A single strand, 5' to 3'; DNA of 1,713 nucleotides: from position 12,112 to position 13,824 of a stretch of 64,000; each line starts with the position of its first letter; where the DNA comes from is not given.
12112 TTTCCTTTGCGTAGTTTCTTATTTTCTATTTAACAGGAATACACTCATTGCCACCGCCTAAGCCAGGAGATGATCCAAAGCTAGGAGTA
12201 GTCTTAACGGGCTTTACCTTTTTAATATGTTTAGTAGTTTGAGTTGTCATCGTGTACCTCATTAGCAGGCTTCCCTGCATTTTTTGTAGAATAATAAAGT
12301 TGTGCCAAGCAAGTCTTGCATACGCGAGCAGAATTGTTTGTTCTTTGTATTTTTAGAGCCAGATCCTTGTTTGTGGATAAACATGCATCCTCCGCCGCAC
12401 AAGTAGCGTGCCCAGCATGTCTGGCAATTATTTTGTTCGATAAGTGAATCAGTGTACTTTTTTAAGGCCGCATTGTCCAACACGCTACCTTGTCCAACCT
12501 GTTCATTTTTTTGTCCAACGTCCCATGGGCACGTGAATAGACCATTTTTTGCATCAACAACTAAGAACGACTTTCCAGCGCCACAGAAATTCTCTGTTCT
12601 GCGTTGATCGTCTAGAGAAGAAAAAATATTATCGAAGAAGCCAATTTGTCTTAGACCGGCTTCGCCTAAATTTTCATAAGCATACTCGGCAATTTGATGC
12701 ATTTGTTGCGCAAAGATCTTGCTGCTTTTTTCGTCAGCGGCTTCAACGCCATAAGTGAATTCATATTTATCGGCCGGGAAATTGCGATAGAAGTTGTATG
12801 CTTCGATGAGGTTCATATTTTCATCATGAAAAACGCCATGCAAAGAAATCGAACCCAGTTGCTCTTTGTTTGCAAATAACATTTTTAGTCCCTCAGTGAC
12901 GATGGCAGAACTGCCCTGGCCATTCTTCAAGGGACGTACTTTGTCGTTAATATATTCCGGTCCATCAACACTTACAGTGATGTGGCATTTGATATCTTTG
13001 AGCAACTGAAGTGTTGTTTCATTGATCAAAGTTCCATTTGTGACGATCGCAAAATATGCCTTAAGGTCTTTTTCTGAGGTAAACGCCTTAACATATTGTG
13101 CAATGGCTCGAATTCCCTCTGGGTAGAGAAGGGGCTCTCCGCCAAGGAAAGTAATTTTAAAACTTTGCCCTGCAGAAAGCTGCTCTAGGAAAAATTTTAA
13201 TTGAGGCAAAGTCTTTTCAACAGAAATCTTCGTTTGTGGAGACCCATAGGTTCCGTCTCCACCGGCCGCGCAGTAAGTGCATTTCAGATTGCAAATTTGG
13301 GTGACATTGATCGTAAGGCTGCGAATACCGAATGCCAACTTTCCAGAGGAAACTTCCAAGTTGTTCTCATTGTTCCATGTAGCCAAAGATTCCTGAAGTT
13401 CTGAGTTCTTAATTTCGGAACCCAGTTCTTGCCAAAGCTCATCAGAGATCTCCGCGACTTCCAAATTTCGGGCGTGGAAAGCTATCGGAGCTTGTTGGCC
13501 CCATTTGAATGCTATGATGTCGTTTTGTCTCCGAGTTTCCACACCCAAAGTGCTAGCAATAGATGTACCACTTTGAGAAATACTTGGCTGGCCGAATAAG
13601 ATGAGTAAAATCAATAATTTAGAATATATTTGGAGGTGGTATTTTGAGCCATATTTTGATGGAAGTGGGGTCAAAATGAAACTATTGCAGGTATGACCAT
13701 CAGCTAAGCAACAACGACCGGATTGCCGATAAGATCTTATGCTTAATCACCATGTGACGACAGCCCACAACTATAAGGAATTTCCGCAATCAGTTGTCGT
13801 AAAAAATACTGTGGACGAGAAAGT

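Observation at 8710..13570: Candidate RiPP-based peptide signalling operon: radical SAM maturase, hidden 37-aa peptide, CHASE2 kinase and sigma54 activator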

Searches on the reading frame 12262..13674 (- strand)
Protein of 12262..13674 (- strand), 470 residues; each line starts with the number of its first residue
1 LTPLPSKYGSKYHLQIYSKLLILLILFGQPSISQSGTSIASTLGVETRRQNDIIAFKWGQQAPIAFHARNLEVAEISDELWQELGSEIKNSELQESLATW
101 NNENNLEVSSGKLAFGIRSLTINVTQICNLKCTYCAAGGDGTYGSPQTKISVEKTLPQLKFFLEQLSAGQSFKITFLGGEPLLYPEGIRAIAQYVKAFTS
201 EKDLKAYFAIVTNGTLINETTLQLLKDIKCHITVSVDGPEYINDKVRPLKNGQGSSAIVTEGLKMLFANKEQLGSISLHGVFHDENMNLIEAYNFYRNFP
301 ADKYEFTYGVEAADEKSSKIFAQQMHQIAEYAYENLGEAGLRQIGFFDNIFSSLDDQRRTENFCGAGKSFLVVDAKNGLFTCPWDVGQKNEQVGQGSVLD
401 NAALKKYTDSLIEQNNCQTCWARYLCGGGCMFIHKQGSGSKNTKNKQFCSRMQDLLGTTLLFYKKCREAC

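Call 4: search_protein_families(library=pfam, proteins=[window:12262-13674:-], max_evalue=0.01)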
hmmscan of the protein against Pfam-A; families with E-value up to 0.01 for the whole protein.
window:12262-13674:- (470 aa): 2 families
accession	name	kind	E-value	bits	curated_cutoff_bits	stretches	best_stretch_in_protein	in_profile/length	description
PF04055.27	Radical_SAM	-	1.7e-18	67.8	29.5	1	122-291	1-161/166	Radical SAM superfamily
PF13353.11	Fer4_12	-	8.3e-09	36.3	22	1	125-256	12-132/137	4Fe-4S single cluster domain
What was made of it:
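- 12262..13542 (-): Radical SAM/SPASM peptide maturase, 426 aa, GTG start. It has an N-terminal RRE-like domain, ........, and seven SPASM cysteines. Pfam finds Radical_SAM and Fer4_12 (call 4).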

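Call 5: search_protein_families(library=ncbifam, proteins=[window:12262-13674:-], max_evalue=0.01)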
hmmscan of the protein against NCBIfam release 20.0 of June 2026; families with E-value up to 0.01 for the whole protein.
window:12262-13674:- (470 aa): 73 families (the best 25 are shown)
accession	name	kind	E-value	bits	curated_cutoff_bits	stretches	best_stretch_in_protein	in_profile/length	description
NF047865.1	rSAM_PapB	equivalog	3.5e-51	174.4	340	1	117-441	2-327/330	PapB family radical SAM/SPASM ranthipeptide maturase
TIGR04064.1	rSAM_nif11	equivalog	4.5e-50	170.7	518.7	1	95-453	56-423/459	nif11-like peptide radical SAM maturase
TIGR03906.1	quino_hemo_SAM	equivalog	4e-39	134.5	453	1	115-465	91-449/467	quinohemoprotein amine dehydrogenase maturation protein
TIGR03974.1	rSAM_six_Cys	equivalog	1.9e-36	125.9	425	1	76-446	54-432/451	thioether cross-link-forming SCIFF peptide maturase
TIGR04068.1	rSAM_ocin_clost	equivalog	1.1e-34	120.1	500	1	113-327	79-295/462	Cys-rich peptide radical SAM maturase CcpM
NF040492.1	not_ScfB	exception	4.7e-32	111.5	855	1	86-431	63-416/450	ScfB-related radical SAM/SPASM orphan maturase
NF041707.1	rSAM_YhhB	equivalog_domain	7e-28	97.6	445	1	118-456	2-358/369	cyclophane-forming radical SAM/SPASM peptide maturase YhhB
NF038107.1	rSAM_NF038107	equivalog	1.8e-27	96.2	600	1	118-436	85-406/444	Cys-every-fifth radical SAM/SPASM peptide maturase CefB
TIGR04280.1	geopep_mat_rSAM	hypoth_equivalog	1.2e-26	93.6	400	2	119-286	85-246/428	geopeptide radical SAM maturase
TIGR04163.1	rSAM_cobopep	equivalog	1.8e-26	92.9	375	1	83-454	29-410/428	peptide-modifying radical SAM enzyme CbpB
TIGR03942.1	sulfatase_rSAM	equivalog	7.3e-24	84.5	349.45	1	125-456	8-350/363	anaerobic sulfatase maturase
TIGR04334.1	rSAM_Clo7bot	equivalog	5.7e-23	81.3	600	1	109-441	81-415/440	radical SAM/SPASM domain Clo7bot peptide maturase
TIGR04115.1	rSAM_Cxxx_rpt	equivalog_domain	9.5e-22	77.9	350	1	118-382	2-269/359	radical SAM peptide maturase, CXXX-repeat target family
NF041298.1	rSAM_mat_DynA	equivalog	2e-21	76.4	450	1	122-296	5-174/356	dynobactin maturation radical SAM/SPASM protein DynA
TIGR04084.1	rSAM_AF0577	subfamily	1.9e-20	73.1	225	1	124-436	3-291/347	TIGR04084 family radical SAM/SPASM domain-containing protein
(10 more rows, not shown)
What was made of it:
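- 12262..13542 (-): The best NCBIfam hits are all below their cut-offs: PapB 174 bits, nif11 rSAM 171, QhpD 134, SCIFF maturase 126, anSME 84.5 (call 5).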

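Call 6: find_homologous_proteins(query=window:12262-13674:-, max_evalue=1e-10)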
Query window:12262-13674:- (470 aa): 2431 proteins with E <= 1e-10 among 8000 candidates; the best 120 are listed.
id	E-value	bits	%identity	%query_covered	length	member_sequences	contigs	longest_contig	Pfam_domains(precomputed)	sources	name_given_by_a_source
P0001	0.0e+0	1028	100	96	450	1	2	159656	PF04055.28,PF13353.12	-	-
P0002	1.2e-203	695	71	90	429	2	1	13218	PF04055.28,PF13353.12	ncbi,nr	ncbi:MAG: radical SAM protein [Bdellovibrio sp.]|nr:radical SAM protein [Bdellovibrio sp.]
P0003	5.9e-203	693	72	87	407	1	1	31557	PF04055.28,PF13353.12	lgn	-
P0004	7.7e-193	659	66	90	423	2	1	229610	PF04055.28,PF13353.12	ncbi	ncbi:Anaerobic sulfatase-maturating enzyme [compost metagenome]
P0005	4.1e-192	657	67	91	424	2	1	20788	PF04055.28,PF13353.12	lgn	-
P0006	1.9e-190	652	65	91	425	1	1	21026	PF04055.28,PF13353.12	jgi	jgi:uncharacterized protein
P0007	3.4e-190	651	65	90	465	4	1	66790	PF04055.28,PF13353.12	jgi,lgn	jgi:uncharacterized protein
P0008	5.2e-190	650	65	90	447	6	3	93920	PF04055.28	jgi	jgi:uncharacterized protein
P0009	7.6e-189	646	68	90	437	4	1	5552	PF04055.28,PF13353.12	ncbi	ncbi:MAG: radical SAM protein [Bdellovibrio sp.]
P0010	7.6e-189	646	65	91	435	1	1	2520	PF04055.28,PF13353.12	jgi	-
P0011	1.6e-188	645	65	93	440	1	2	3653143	PF04055.28,PF13353.12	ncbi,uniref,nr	ncbi:radical SAM protein [Bdellovibrio sp. 22V]|uniref:radical SAM/SPASM domain-containing protein n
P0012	2.2e-187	641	66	90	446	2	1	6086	PF04055.28,PF13353.12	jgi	jgi:uncharacterized protein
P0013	4.3e-187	640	65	90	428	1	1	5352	PF04055.28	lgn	-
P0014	6.8e-184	630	64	90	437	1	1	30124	PF04055.28,PF13353.12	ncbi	ncbi:MAG: radical SAM protein [Bacillota bacterium]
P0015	1.3e-181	622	63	91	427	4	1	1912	PF04055.28,PF13353.12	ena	-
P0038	3.0e-171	588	59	91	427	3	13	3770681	PF04055.28,PF13353.12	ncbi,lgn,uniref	ncbi:radical SAM/SPASM domain-containing protein [Bdellovibrio sp.]|uniref:radical SAM/SPASM domain-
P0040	9.6e-171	587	61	91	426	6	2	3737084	PF04055.28,PF13353.12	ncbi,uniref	ncbi:radical SAM protein [Bdellovibrio bacteriovorus]|uniref:radical SAM protein n=1 Tax=Bdellovibri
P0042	5.2e-170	584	60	91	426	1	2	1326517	PF04055.28,PF13353.12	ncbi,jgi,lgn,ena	-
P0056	2.3e-162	559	56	90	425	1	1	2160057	PF04055.28,PF13353.12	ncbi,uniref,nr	ncbi:radical SAM/SPASM domain-containing protein [Bdellovibrio bacteriovorus]|uniref:Radical SAM/SPA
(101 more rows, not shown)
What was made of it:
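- One source annotates a homologue as anSME (call 6).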

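Call 9: find_related_loci(query=A1, collection=genome_contigs, flank=6000)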
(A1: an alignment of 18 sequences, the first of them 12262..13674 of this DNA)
Query A1 (470 aa) in genome_contigs; peptide patterns used: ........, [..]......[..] (x = any residue, [..] = any of these).
348 stretches matched a pattern; 203 encode a relative of the query (tblastn E <= 1e-3); the best 80 are kept; 80 distinct loci.
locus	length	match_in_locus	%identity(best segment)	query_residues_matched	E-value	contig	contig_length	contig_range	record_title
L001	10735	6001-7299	70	36-469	0e+0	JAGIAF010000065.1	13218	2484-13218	MAG: Bdellovibrio sp. isolate BIN15 scaffold65_cov0, whole genome shotgun sequence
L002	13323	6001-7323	66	45-467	0e+0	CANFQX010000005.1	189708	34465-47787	MAG: Bdellovibrionaceae bacterium isolate Jr-16oct17-292 genome assembly, contig: Jr-16oct17-C112, whole genome shotgun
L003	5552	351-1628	68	44-468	0e+0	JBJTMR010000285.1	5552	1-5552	MAG: Bdellovibrio sp. isolate samp_4452_concoct_254 samp_4452_2267909, whole genome shotgun sequence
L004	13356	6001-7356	62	19-468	0e+0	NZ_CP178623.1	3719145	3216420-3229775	Bdellovibrio sp. HCB274 chromosome, complete genome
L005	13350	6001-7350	62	19-467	0e+0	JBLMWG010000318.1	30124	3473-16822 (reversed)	MAG: Bacillota bacterium isolate MAG290 PRJNA960887_bin12_renamed_317, whole genome shotgun sequence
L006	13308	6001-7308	63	32-468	0e+0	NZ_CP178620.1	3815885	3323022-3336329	Bdellovibrio sp. HCB290 chromosome, complete genome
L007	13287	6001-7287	63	39-468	0e+0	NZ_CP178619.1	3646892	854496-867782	Bdellovibrio sp. HCB288 chromosome, complete genome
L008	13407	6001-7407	59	3-470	0e+0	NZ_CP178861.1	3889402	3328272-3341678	Bdellovibrio sp. HCB-162 chromosome, complete genome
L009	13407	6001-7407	59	3-470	0e+0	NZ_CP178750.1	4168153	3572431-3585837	Bdellovibrio sp. HCB-110 chromosome, complete genome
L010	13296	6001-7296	62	36-468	0e+0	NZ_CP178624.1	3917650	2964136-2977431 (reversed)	Bdellovibrio sp. HCB185ZH chromosome, complete genome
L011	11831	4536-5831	62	36-468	0e+0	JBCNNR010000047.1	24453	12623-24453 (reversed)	MAG: Bdellovibrio sp. isolate SMAGNO106 Contig47, whole genome shotgun sequence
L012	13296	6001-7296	61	36-468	0e+0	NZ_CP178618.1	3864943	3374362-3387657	Bdellovibrio sp. HCB209 chromosome, complete genome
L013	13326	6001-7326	60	29-470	2e-180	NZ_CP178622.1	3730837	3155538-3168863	Bdellovibrio sp. HCB117 chromosome, complete genome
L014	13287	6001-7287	60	43-470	2e-180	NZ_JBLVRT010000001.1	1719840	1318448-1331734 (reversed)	Bdellovibrio bacteriovorus strain YOA24 scaffold_0, whole genome shotgun sequence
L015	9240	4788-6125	58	26-470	1e-179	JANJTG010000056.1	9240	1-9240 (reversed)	MAG: Bdellovibrio sp. isolate RX1_metabat.bin.37 RX1_k141_98232, whole genome shotgun sequence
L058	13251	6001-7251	48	39-453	5e-136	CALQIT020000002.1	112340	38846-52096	MAG: Streptomyces griseus isolate HRS-HS12-bin-158 genome assembly, contig: HRSG-H12-C119, whole genome shotgun sequence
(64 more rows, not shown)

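Call 21: search_solved_structures(query=A1, max_evalue=0.001, show_alignments=3)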
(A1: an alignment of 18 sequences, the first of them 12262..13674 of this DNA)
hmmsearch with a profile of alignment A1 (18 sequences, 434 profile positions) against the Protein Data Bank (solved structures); distinct sequences matched with E-value up to 0.001: 13.
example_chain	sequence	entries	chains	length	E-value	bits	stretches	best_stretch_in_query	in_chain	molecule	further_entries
5wgg_A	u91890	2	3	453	3.6e-41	144.5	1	25-395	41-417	Radical SAM domain protein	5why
8vpo_A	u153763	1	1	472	3e-17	65.7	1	56-421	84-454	Radical SAM core domain-containing protein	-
9gm3_A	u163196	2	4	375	6.7e-16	61.2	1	83-233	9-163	ChlB radical SAM domain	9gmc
4k37_A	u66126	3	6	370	7.6e-13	51.2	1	92-414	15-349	Anaerobic sulfatase-maturating enzyme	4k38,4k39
4k36_A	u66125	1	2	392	9.4e-13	50.9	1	92-414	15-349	Anaerobic sulfatase-maturating enzyme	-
6efn_A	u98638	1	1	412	1.5e-09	40.3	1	19-228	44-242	Sporulation killing factor maturation protein SkfB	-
6b4c_A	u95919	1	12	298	3.2e-06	29.3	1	128-206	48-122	Viperin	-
9dfw_A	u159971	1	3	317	3.6e-06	29.2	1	128-206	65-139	Radical SAM core domain-containing protein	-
9dgw_A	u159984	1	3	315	3.8e-06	29.1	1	128-206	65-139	Radical SAM core domain-containing protein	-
7n7i_A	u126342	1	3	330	4e-06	29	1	128-206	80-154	Viperin-like enzyme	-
9dfu_A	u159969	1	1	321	3.1e-05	26.1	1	126-188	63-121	Radical SAM core domain-containing protein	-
9dfn_A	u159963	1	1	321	3.5e-05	25.9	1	127-188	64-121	Radical SAM core domain-containing protein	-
2fb2_A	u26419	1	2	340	0.00058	21.9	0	74-210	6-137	Molybdenum cofactor biosynthesis protein A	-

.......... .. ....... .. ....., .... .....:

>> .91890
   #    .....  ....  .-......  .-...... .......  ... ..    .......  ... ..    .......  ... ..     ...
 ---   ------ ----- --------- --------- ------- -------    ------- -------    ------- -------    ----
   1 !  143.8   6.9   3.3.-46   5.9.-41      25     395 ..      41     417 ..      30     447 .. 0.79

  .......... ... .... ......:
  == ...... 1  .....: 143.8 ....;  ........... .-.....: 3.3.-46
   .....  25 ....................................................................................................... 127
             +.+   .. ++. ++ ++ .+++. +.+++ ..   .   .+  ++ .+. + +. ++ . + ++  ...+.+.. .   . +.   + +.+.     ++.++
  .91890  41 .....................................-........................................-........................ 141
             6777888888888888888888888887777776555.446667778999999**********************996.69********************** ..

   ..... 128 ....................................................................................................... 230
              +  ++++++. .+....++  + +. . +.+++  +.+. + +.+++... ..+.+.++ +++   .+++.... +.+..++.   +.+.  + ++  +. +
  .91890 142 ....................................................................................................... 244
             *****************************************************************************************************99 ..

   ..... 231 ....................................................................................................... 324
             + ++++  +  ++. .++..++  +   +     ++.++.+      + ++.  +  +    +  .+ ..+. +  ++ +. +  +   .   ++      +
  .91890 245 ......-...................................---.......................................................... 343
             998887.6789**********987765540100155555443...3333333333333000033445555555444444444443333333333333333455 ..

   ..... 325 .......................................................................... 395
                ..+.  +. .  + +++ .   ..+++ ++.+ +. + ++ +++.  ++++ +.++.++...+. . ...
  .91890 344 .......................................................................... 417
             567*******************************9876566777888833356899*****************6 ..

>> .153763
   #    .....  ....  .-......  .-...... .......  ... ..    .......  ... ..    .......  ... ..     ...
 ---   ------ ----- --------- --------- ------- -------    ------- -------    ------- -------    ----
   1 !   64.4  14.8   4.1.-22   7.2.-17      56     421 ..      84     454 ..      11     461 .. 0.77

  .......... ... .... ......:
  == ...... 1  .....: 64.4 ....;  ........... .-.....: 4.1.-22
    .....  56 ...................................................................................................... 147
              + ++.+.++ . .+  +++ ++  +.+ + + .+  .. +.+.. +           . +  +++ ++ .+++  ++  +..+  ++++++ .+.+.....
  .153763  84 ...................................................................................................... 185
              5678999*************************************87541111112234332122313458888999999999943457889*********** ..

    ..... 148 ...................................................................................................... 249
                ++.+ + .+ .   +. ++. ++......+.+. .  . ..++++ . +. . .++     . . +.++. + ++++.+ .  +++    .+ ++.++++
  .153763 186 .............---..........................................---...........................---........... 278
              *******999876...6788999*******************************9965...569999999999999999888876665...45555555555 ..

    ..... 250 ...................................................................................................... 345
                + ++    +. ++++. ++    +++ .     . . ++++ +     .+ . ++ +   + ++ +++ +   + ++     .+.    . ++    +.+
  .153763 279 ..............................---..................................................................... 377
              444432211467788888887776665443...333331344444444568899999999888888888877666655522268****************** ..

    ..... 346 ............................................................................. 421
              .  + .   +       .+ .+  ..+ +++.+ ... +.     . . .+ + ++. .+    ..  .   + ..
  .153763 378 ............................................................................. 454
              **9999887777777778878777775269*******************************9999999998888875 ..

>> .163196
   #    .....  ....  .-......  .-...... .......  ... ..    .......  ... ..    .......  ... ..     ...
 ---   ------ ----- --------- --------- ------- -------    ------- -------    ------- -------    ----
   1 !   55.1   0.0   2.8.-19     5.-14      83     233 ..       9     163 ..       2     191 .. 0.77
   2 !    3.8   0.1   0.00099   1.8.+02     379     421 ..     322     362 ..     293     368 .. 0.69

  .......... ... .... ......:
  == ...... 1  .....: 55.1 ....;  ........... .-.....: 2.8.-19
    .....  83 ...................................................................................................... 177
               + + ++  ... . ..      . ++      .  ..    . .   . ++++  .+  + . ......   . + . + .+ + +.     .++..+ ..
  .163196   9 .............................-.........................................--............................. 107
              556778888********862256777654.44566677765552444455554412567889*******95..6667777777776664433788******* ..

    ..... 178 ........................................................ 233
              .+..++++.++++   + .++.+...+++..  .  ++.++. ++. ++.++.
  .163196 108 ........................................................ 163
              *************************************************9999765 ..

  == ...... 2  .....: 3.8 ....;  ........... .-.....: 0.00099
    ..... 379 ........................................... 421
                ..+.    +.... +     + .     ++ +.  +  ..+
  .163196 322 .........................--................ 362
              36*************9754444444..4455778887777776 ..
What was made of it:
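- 12262..13542 (-): By sequence, CteB scores E 3.6e-41 against 7.6e-13 for anSME (call 21).
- By sequence, CteB scores 144 bits and anSME 51 (call 21).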

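Call 45: predict_structure(alignment_id=A3)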
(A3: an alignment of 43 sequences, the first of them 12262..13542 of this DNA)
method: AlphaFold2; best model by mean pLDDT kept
length: 426 residues; sequences in the alignment: 43
mean_pLDDT: 85.0   pTM: 0.84
mean pLDDT of the five models: 85.0, 83.1, 81.1, 79.8, 78.3
residues with pLDDT >= 90: 201; 70-90: 176; 50-70: 29; < 50: 20
segments of 3 or more residues with pLDDT < 50: 89-104, 321-324
pLDDT, mean of each block of 10 residues (from residue 1): 88 86 92 89 75 88 72 78 66 40 57 83 88 88 92 89 94 96 98 95 87 96 97 94 95 97 80 93 97 97 94 81 59 71 74 82 80 88 82 82 91 95 86
secondary structure, 60 per line:
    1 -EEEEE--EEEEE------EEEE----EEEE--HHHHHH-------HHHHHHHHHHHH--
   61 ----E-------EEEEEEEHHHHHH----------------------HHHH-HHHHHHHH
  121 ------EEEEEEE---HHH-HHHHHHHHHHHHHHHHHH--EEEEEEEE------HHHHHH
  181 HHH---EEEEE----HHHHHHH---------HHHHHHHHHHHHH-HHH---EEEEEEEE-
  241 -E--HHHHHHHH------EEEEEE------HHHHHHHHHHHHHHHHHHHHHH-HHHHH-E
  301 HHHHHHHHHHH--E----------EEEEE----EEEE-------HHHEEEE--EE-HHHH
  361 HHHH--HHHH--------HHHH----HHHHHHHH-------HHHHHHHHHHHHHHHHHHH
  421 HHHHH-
elements in order: E2-6 E9-13 E20-23 E28-31 H34-39 H47-58 E73-79 H80-85 H108-111 H113-120 E127-133 H141-158 E161-168 H175-183 E187-191 H196-202 H212-224 E232-239 H245-252 E259-264 H271-292 H294-298 H301-311 E325-329 E334-337 E348-351 H357-364 H367-370 H379-382 H387-394 H402-425
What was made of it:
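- On rSAM/SPASM RiPP maturase with RRE (broad class): The AF2 model has an N-terminal domain of four strands and two helices (call 45).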

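Call 48: fold_search(model_id=the predicted structure, library=pdb)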
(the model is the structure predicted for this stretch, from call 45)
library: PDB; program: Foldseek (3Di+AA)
matches with E <= 10: 1460; with E <= 0.001: 34
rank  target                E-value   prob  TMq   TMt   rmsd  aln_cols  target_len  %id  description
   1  5why_B                5.2e-20  1.00  0.75  0.76   6.5       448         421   18  Structural Insights into Thioether Bond Formation in the Biosynthesis of Sactipeptides (released 2017-07-26)
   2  5wgg_A                4.1e-18  1.00  0.76  0.74   6.2       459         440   18  Structural Insights into Thioether Bond Formation in the Biosynthesis of Sactipeptides (released 2017-07-26)
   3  5why_A                2.9e-17  1.00  0.73  0.74   6.5       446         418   19  Structural Insights into Thioether Bond Formation in the Biosynthesis of Sactipeptides (released 2017-07-26)
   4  4k39_A                1.1e-13  1.00  0.62  0.72   6.1       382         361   18  Native anSMEcpe with bound AdoMet and Cp18Cys peptide (released 2013-05-08)
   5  4k36_A                1.2e-13  1.00  0.63  0.70   6.4       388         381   18  His6 tagged anSMEcpe with bound AdoMet (released 2013-05-08)
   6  4k36_B                2.1e-13  1.00  0.62  0.72   6.6       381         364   19  His6 tagged anSMEcpe with bound AdoMet (released 2013-05-08)
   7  4k37_B                3.4e-13  1.00  0.62  0.71   7.0       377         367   18  Native anSMEcpe with bound AdoMet (released 2013-05-08)
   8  4k39_B                3.6e-13  1.00  0.64  0.75   6.1       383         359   19  Native anSMEcpe with bound AdoMet and Cp18Cys peptide (released 2013-05-08)
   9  4k38_B                3.6e-13  1.00  0.61  0.71   6.6       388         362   18  Native anSMEcpe with bound AdoMet and Kp18Cys peptide (released 2013-05-08)
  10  4k38_A                5.1e-13  1.00  0.64  0.73   6.9       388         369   19  Native anSMEcpe with bound AdoMet and Kp18Cys peptide (released 2013-05-08)
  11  9gm3_C                5.3e-13  1.00  0.62  0.70   6.9       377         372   22  Crystal structure of the complex formed between the radical SAM protein ChlB and the leader region of its precursor su (released 2025-06-25)
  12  9gm3_A                1.0e-12  1.00  0.64  0.72   6.3       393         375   21  Crystal structure of the complex formed between the radical SAM protein ChlB and the leader region of its precursor su (released 2025-06-25)
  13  4k37_A                1.4e-12  1.00  0.64  0.74   6.2       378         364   19  Native anSMEcpe with bound AdoMet (released 2013-05-08)
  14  9gmc_C                2.5e-12  1.00  0.62  0.70   6.8       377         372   22  Crystal structure of the complex formed between the radical SAM protein ChlB and the R3A mutant of ChlA (released 2025-06-25)
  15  9gmc_A                3.9e-12  1.00  0.64  0.72   6.8       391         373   21  Crystal structure of the complex formed between the radical SAM protein ChlB and the R3A mutant of ChlA (released 2025-06-25)
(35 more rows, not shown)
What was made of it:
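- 12262..13542 (-): By fold, CteB gives TM 0.75 and anSME 0.62-0.64 (calls 45, 48).
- Closest known: Anaerobic sulfatase-maturating enzyme. Same: The enzyme has the SPASM fold (TM 0.62-0.64, call 48).
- The anSME chains are 60-80 residues shorter and align over about 70 fewer columns (calls 45, 48).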
